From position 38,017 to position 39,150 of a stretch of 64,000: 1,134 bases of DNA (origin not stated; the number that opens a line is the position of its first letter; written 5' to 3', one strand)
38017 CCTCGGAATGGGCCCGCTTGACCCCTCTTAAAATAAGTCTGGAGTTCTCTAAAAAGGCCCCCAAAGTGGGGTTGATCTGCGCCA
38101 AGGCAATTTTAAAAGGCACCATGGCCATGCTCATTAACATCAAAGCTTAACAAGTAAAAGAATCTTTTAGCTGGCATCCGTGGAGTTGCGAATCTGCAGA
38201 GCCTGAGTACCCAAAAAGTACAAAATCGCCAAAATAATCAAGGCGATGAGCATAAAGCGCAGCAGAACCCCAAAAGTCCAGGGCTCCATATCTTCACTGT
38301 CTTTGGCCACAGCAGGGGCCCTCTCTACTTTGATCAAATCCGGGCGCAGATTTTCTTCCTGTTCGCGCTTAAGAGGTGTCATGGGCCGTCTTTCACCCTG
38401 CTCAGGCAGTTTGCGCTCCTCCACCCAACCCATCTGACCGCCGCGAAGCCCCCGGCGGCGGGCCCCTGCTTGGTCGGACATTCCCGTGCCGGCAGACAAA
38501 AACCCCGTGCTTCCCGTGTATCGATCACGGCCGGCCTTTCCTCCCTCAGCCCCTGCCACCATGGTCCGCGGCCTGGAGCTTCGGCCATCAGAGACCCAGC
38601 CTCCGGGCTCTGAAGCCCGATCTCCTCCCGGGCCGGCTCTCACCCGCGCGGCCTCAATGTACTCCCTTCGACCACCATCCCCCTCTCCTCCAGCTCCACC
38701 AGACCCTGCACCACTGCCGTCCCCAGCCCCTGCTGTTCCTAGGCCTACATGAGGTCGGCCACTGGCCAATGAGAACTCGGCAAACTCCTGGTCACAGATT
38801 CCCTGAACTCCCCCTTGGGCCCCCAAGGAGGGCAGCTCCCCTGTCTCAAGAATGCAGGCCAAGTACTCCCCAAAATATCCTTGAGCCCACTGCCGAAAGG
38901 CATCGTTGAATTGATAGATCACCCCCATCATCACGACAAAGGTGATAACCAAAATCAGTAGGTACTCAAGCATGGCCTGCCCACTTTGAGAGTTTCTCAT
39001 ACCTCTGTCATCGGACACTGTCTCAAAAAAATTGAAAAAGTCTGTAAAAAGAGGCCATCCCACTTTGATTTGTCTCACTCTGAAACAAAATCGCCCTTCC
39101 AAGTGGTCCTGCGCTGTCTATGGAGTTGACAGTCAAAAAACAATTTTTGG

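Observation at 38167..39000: Divergent from flp: a protein with an Flp/TadE-type leader, about 180 aa of Gly/Arg-rich disorder and a C-terminal TM anchor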

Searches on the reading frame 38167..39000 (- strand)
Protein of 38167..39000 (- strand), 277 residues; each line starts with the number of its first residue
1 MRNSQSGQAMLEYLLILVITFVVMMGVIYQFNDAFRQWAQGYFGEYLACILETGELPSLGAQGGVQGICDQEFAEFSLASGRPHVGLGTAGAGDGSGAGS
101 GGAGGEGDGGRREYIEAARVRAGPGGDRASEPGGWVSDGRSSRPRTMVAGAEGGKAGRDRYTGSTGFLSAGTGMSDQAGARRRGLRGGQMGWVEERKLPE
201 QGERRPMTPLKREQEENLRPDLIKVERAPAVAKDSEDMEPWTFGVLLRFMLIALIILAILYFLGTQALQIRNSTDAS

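Call 5: search_protein_families(library=pfam, proteins=[window:38167-39000:-], max_evalue=0.1)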
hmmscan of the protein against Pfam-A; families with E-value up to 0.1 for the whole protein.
window:38167-39000:- (277 aa): 1 family
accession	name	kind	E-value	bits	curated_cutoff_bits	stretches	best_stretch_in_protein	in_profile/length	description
PF06781.17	CrgA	-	0.015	15.9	24.8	1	219-267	13-60/89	Cell division protein CrgA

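Call 7: find_homologous_proteins(query=window:38167-39000:-, max_evalue=0.01)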
Query window:38167-39000:- (277 aa): 168 proteins with E <= 0.01 among 6628 candidates; the best 120 are listed.
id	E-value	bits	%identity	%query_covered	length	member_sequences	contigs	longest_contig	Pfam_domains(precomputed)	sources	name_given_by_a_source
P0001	1.2e-177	607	100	100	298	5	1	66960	-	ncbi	-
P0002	1.1e-81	292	55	100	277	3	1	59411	-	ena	-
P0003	4.4e-46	175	41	98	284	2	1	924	-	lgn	-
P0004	1.8e-45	173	39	98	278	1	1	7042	-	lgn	-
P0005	8.3e-45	171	35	98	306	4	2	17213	-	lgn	-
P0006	7.3e-44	168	60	29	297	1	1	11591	-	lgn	-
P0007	4.1e-43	166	63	21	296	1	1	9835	-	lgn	-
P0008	1.0e-42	164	38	95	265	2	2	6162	-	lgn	-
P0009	3.7e-42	163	57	30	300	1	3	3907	-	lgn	-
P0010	6.3e-42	162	59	29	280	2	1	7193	-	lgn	-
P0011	6.1e-41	159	37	99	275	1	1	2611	-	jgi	jgi:hypothetical protein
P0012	8.9e-41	158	37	96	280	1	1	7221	-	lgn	-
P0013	2.8e-40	156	57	27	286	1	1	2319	-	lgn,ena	-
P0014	2.8e-40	156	59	30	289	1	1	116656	-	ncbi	-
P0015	4.4e-40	156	37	97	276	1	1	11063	-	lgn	-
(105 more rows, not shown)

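Call 11: find_related_loci(query=A1, collection=genome_contigs, flank=8000)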
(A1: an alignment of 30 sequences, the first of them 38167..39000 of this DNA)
Query A1 (277 aa) in genome_contigs; peptide patterns used: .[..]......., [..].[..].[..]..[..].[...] (x = any residue, [..] = any of these).
145 stretches matched a pattern; 115 encode a relative of the query (tblastn E <= 1e-3); the best 80 are kept; 80 distinct loci.
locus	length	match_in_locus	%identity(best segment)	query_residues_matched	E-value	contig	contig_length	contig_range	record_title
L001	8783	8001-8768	35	4-270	5e-37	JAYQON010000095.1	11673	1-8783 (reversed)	MAG: Bdellovibrionales bacterium isolate SD3114_S44.metabat_sens.055 NODE_1916_length_11673_cov_4.70636, whole genome sh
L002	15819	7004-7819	39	2-273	2e-37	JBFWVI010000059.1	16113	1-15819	MAG: Bdellovibrionales bacterium isolate CA_2019_TPBF_90 NODE_16110_length_16113_cov_9.818341_TPBF, whole genome shotgun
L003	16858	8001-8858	34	2-273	1e-35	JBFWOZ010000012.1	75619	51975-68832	MAG: Bdellovibrionales bacterium isolate CA_2019_TPBF_148 NODE_2696_length_75619_cov_5.733217_TPBF, whole genome shotgun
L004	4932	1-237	75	7-85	2e-35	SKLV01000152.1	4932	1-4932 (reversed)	MAG: Bdellovibrionales bacterium isolate CSSed162cmA_222 CSSed16-2cmA-89697, whole genome shotgun sequence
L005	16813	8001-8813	35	2-273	2e-34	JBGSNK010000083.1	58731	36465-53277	MAG: Bdellovibrionales bacterium isolate JTS-AC254 k141_1590577, whole genome shotgun sequence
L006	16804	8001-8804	36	3-275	6e-32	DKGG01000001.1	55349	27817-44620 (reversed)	MAG TPA_asm: Bdellovibrionaceae bacterium UBA6776 UBA6776_contig_10589, whole genome shotgun sequence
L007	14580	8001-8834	30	5-275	8e-30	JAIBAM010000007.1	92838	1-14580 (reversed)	MAG: Bdellovibrionales bacterium isolate SSF45 NODE_3884_length_92838_cov_11.908468, whole genome shotgun sequence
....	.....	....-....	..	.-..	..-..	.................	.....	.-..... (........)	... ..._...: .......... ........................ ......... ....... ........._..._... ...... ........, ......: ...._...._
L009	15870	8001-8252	55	2-85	4e-29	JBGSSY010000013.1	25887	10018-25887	MAG: Bdellovibrionales bacterium isolate JTS-AC393 k141_497000, whole genome shotgun sequence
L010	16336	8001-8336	51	3-114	1e-31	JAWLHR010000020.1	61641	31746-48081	MAG: Bdellovibrionales bacterium isolate 30dZY2.bin.76 NODE_764_length_61641_cov_27.257856, whole genome shotgun sequenc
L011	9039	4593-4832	59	4-83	2e-28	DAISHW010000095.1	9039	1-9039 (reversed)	MAG TPA_asm: Bdellovibrionales bacterium isolate CTOTU2297 NODE_3518_length_9039_cov_3.459929, whole genome shotgun sequ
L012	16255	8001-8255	59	2-85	2e-28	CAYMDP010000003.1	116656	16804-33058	MAG TPA_asm: uncultured Pseudobdellovibrionaceae bacterium isolate SRP329715_co2_48 genome assembly, contig: NODE_322_le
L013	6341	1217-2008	38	4-275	1e-28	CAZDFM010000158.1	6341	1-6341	MAG TPA_asm: uncultured Pseudobdellovibrionaceae bacterium isolate SRP329715_co2_126 genome assembly, contig: NODE_21213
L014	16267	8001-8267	57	4-91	3e-28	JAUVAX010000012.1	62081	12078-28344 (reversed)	MAG: Pseudobdellovibrionaceae bacterium isolate CSMAG_230 CSMAG_230_k127_15248685_length_62081_cov_11.0000, whole genome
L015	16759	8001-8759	38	6-275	5e-28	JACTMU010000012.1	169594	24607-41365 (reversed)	MAG: Proteobacteria bacterium isolate BJ13 scaffold_727, whole genome shotgun sequence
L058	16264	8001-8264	48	3-88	7e-20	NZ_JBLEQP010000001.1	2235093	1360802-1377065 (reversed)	Bdellovibrio sp. HCB2-146 1, whole genome shotgun sequence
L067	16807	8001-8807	27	3-273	3e-17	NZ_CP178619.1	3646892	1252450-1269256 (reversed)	Bdellovibrio sp. HCB288 chromosome, complete genome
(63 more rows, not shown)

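Call 14: search_protein_families(library=ncbifam, proteins=[window:38167-39000:-], max_evalue=0.1)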
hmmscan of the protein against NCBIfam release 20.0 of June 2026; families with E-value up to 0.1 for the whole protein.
window:38167-39000:- (277 aa): 0 families

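Call 15: search_protein_families(library=pfam, alignment_id=A1, max_evalue=1)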
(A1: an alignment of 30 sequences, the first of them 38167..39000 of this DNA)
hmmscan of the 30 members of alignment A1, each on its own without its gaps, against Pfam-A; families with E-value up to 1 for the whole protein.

A. member 1, window:38167-39000:- (277 aa): 3 families
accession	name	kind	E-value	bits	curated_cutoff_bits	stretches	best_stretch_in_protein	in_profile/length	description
PF06781.17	CrgA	-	0.015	15.9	24.8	1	219-267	13-60/89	Cell division protein CrgA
PF06024.17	Orf78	-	0.2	12.4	29.4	0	243-263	65-85/101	Orf78 (ac78)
PF05814.16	Ac76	-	0.42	11.1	22.5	1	6-33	22-49/83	Orf76 (Ac76)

B. families by the number of members that match (of 30 scanned): 20 families
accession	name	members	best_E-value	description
PF16982.10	Flp1_like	11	0.00015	Putative Flagellin, Flp1-like, domain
PF13179.11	DUF4006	3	0.061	Family of unknown function (DUF4006)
PF06024.17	Orf78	3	0.077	Orf78 (ac78)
PF03899.21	ATP-synt_I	2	0.042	ATP synthase I chain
PF15281.11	Consortin_C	2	0.047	Consortin C-terminus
PF20990.2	DUF2207_C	1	0.005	Predicted membrane protein (DUF2207) C-terminal domain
PF06781.17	CrgA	1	0.015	Cell division protein CrgA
PF15820.10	ECSCR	1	0.045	Endothelial cell-specific chemotaxis regulator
PF12279.13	DUF3619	1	0.051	Protein of unknown function (DUF3619)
PF03189.18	Otopetrin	1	0.071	Otopetrin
PF19380.4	DUF5955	1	0.15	Family of unknown function (DUF5955)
PF20185.3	DUF6548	1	0.19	Family of unknown function (DUF6548)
PF18949.5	DUF5693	1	0.19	Family of unknown function (DUF5693)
PF10428.14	SOG2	1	0.24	RAM signalling pathway protein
PF14914.11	LRRC37AB_C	1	0.24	LRRC37A/B like protein 1 C-terminal domain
PF07811.17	TadE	1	0.93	TadE-like protein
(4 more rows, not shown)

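Call 30: predict_structure(alignment_id=A2)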
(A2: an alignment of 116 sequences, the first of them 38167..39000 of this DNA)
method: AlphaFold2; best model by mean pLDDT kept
length: 277 residues; sequences in the alignment: 116
mean_pLDDT: 64.3   pTM: 0.31
mean pLDDT of the five models: 64.3, 63.4, 63.3, 61.7, 61.4
residues with pLDDT >= 90: 12; 70-90: 110; 50-70: 70; < 50: 85
segments of 3 or more residues with pLDDT < 50: 92-100, 102-105, 109-123, 128-131, 133-137, 139-143, 145-153, 167-170, 172-177, 191-193
pLDDT, mean of each block of 10 residues (from residue 1): 67 87 80 80 82 78 72 81 70 43 49 40 47 44 45 49 49 48 51 51 52 57 74 75 85 90 85 70
secondary structure, 60 per line:
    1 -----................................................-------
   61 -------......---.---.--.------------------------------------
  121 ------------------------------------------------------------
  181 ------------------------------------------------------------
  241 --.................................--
elements in order: H6-53 H68-72 H243-275

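Call 34: fold_search(model_id=the predicted structure, library=pdb)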
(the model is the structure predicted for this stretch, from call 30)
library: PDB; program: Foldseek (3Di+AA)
matches with E <= 10: 0; with E <= 0.001: 0
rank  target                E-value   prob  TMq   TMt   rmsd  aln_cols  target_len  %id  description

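Call 37: search_protein_families(library=pfam, proteins=[L005:6837-7919:-, L058:6917-7939:-, L005:5999-6811:-, L058:8935-9297:+], max_evalue=0.01)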
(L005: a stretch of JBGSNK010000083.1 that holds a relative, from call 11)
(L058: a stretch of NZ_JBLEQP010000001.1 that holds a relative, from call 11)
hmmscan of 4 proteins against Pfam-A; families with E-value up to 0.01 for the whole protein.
L005:6837-7919:- (360 aa): 9 families
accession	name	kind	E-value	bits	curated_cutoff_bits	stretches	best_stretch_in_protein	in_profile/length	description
PF14559.12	TPR_19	-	7.3e-18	65.1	25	2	213-262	9-58/68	Tetratricopeptide repeat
PF12895.13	ANAPC3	-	1.3e-13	51.4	27.2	2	260-322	20-81/82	Anaphase-promoting complex, cyclosome, subunit 3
PF13428.12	TPR_14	-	7e-09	36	23.5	0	82-121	4-43/44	Tetratricopeptide repeat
PF23914.1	TPR_CcmH_CycH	-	2e-07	31.4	42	1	211-289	66-147/158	Cytochrome c-type biogenesis protein H TPR domain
PF13432.12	TPR_16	-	6e-06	27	32.7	0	85-118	3-36/65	Tetratricopeptide repeat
PF07719.23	TPR_2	-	6.4e-06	26.3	27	0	263-291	1-29/34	Tetratricopeptide repeat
PF14561.12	TPR_20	-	2.4e-05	25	25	0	29-60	4-35/90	Tetratricopeptide repeat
PF13431.12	TPR_17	-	0.0066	17.1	24.4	0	218-249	2-33/34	Tetratricopeptide repeat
PF13424.12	TPR_12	-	0.0098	16.5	30.1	0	298-325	46-73/77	Tetratricopeptide repeat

L058:6917-7939:- (340 aa): 15 families
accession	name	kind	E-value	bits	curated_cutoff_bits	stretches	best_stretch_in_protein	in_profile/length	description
PF13428.12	TPR_14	-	1.3e-11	44.4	23.5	1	243-283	3-43/44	Tetratricopeptide repeat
PF14559.12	TPR_19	-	2.2e-11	44.4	25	0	114-146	2-34/68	Tetratricopeptide repeat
PF07719.23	TPR_2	-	7.7e-11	41.7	27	1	104-135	2-33/34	Tetratricopeptide repeat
PF13414.12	TPR_11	-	9.9e-10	38.4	26.8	1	110-148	1-39/42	TPR repeat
PF13432.12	TPR_16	-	1e-09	39.1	32.7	1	89-134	17-62/65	Tetratricopeptide repeat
PF00515.34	TPR_1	-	3.5e-08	33.3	27.8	1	104-136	2-34/34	Tetratricopeptide repeat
PF13181.12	TPR_8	-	1.3e-07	31.7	25.7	0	104-135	2-33/34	Tetratricopeptide repeat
PF13424.12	TPR_12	-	1.6e-07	31.8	30.1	0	92-132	34-74/77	Tetratricopeptide repeat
PF23914.1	TPR_CcmH_CycH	-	2.6e-06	27.8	42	0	98-151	45-98/158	Cytochrome c-type biogenesis protein H TPR domain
PF24575.1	TPR_Slam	-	5.2e-06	27.3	35.2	0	238-290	44-96/104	Surface lipoprotein assembly modifier, N-terminal TPR repeats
PF13431.12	TPR_17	-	6.9e-06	26.4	24.4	0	126-149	2-25/34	Tetratricopeptide repeat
PF12895.13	ANAPC3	-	1.7e-05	25.4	27.2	0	202-265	18-80/82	Anaphase-promoting complex, cyclosome, subunit 3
PF13174.12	TPR_6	-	2.9e-05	24.9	26.3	0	212-240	5-33/33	Tetratricopeptide repeat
PF21545.3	T7SS_EccA1_N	-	0.00048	19.9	27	0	248-283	11-46/272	T7SS, ESX-1 secretion system protein EccA1, N-terminal domain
PF08311.18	Mad3_BUB1_I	-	0.008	16.5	31.4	1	183-267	36-122/123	Mad3/BUB1 homology region 1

L005:5999-6811:- (270 aa): 1 family
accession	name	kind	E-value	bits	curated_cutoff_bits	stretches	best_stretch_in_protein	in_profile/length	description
PF04784.19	DUF547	-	3e-25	89.1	27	1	75-196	3-122/125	Protein of unknown function, DUF547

L058:8935-9297:+ (120 aa): 1 family
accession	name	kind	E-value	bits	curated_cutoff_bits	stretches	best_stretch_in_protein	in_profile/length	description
PF09969.14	DUF2203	-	7.3e-18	65.9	24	1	11-116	1-119/122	Uncharacterized conserved protein (DUF2203)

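Call 41: find_encoding_contigs(protein=P0002, flank=6000, max_places=2)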
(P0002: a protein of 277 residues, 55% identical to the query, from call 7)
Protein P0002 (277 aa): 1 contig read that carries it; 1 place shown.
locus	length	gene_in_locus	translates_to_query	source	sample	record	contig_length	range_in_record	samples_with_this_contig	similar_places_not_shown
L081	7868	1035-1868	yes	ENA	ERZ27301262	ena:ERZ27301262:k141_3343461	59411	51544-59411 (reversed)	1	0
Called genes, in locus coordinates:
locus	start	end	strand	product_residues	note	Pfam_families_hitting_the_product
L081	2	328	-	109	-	?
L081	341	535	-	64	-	-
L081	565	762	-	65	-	PF16982:Flp1_like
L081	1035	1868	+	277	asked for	-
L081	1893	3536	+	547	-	PF00795:CN_hydrolase, PF02540:NAD_synthase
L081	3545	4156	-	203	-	PF00929:RNase_T, PF21762:DEDDh_C (weak)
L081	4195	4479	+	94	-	PF00111:Fer2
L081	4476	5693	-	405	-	-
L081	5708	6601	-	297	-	PF12844:HTH_19 (weak), PF13413:HTH_25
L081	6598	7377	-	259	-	PF13424:TPR_12 (weak), PF13432:TPR_16, PF00515:TPR_1, PF07719:TPR_2 (weak), PF13374:TPR_10 (weak), PF13424:TPR_12, PF13432:TPR_16, PF13432:TPR_16, +16 more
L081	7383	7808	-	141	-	PF00334:NDK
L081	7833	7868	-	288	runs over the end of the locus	PF02629:CoA_binding, PF00549:Ligase_CoA, PF13607:Succ_CoA_lig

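Call 42: list_cluster_members(proteins=[P0001, P0002])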
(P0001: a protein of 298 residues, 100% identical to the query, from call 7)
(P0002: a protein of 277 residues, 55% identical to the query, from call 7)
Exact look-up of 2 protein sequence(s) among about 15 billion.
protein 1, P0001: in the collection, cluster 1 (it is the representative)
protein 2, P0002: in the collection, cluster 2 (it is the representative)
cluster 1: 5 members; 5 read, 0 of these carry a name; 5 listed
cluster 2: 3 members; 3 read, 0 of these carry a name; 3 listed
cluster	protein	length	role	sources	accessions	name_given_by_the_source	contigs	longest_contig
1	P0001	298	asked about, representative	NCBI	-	-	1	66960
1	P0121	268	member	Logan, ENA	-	-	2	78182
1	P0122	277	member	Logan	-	-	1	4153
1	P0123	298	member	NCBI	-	-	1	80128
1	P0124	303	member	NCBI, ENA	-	-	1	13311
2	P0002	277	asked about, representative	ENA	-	-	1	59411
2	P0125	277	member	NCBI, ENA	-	-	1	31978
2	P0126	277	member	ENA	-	-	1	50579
